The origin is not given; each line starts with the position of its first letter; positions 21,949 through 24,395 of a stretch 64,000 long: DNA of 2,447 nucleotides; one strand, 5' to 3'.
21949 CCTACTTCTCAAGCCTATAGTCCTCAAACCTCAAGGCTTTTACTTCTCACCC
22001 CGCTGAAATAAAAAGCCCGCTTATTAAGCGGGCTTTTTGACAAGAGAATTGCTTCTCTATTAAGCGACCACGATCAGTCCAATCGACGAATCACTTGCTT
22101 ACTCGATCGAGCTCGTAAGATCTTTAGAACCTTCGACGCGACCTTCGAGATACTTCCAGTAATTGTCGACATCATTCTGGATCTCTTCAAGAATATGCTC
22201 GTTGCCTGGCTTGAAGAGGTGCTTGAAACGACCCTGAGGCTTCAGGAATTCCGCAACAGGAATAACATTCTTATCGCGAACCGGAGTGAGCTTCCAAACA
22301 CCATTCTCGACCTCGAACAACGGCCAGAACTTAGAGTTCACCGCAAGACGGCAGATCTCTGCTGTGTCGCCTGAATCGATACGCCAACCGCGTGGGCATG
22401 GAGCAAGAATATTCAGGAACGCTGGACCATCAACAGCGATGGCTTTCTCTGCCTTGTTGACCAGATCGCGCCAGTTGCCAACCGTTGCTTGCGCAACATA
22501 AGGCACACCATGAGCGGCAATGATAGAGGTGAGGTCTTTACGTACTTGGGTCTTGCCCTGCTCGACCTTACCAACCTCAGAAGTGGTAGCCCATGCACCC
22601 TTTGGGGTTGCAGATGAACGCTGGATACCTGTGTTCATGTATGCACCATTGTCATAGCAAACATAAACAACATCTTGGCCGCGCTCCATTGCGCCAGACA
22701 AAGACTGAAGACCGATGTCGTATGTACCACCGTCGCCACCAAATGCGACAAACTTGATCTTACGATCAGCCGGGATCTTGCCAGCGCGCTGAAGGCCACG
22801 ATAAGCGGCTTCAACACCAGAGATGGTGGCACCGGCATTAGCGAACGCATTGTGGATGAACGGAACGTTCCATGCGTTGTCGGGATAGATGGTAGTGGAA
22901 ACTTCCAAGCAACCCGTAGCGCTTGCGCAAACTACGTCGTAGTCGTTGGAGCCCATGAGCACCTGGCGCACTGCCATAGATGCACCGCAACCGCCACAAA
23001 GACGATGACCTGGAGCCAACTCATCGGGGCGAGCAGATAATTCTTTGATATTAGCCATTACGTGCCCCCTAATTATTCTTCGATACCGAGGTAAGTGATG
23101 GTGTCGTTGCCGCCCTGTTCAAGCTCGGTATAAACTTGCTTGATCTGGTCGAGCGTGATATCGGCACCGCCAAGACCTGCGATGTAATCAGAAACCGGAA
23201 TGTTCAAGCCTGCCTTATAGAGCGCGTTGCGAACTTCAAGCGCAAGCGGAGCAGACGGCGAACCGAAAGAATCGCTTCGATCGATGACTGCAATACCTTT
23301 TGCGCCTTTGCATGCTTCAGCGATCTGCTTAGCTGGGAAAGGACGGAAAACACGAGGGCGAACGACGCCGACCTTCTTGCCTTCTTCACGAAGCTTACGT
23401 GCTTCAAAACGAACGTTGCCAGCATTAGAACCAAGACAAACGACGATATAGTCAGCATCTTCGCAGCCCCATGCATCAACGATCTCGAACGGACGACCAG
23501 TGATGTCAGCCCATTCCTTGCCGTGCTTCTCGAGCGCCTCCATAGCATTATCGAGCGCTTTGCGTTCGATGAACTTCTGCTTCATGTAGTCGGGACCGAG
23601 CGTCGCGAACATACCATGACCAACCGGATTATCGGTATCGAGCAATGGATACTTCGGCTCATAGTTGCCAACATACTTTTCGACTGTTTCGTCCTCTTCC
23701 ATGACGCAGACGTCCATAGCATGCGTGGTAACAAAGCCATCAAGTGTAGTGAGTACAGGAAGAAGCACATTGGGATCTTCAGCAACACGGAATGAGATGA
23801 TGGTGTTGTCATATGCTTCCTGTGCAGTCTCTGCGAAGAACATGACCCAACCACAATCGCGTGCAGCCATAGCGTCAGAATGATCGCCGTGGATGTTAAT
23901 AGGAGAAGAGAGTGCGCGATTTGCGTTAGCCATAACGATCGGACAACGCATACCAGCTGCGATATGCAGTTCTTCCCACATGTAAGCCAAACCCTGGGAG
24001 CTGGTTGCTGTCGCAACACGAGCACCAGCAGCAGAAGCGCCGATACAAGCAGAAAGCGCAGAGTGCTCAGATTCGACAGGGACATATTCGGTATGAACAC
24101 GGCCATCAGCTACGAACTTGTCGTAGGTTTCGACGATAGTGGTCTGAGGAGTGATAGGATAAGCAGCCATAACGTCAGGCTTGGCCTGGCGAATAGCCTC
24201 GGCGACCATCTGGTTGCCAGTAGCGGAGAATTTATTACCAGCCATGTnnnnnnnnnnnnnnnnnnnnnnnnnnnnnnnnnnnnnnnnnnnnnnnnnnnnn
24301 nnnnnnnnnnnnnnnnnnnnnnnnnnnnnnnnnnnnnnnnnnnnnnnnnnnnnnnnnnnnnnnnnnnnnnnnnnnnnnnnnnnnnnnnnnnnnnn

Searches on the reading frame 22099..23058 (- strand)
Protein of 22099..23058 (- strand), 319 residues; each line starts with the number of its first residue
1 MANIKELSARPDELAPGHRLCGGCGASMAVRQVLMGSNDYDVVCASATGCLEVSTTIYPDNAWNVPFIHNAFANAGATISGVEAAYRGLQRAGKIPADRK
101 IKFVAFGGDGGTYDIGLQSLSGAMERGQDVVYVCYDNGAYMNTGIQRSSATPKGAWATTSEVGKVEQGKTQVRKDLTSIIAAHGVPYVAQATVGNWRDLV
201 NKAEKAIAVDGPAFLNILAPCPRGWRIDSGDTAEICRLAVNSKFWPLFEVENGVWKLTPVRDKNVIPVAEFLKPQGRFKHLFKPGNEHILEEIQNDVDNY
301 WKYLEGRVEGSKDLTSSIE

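Call 84: search_protein_families(library=pfam, proteins=[window:22099-23058:-], max_evalue=0.00001)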
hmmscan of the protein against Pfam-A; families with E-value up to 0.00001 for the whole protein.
window:22099-23058:- (319 aa): 1 family
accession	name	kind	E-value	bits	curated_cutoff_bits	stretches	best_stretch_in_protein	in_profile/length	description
PF02775.26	TPP_enzyme_C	-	1.4e-19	70.8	21.9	1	48-217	2-151/151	Thiamine pyrophosphate enzyme, C-terminal TPP binding domain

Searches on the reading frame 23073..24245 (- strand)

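Call 84: search_protein_families(library=pfam, proteins=[window:23073-24245:-], max_evalue=0.00001)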
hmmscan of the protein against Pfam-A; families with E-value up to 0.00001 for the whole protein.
window:23073-24245:- (390 aa): 2 families
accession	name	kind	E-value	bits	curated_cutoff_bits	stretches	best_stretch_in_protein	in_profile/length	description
PF01855.24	POR_N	-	2.4e-71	240.6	27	1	17-222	2-210/231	Pyruvate flavodoxin/ferredoxin oxidoreductase, thiamine diP-bdg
PF17147.9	PFOR_II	-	2.7e-29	102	27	1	264-368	1-102/102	Pyruvate:ferredoxin oxidoreductase core domain II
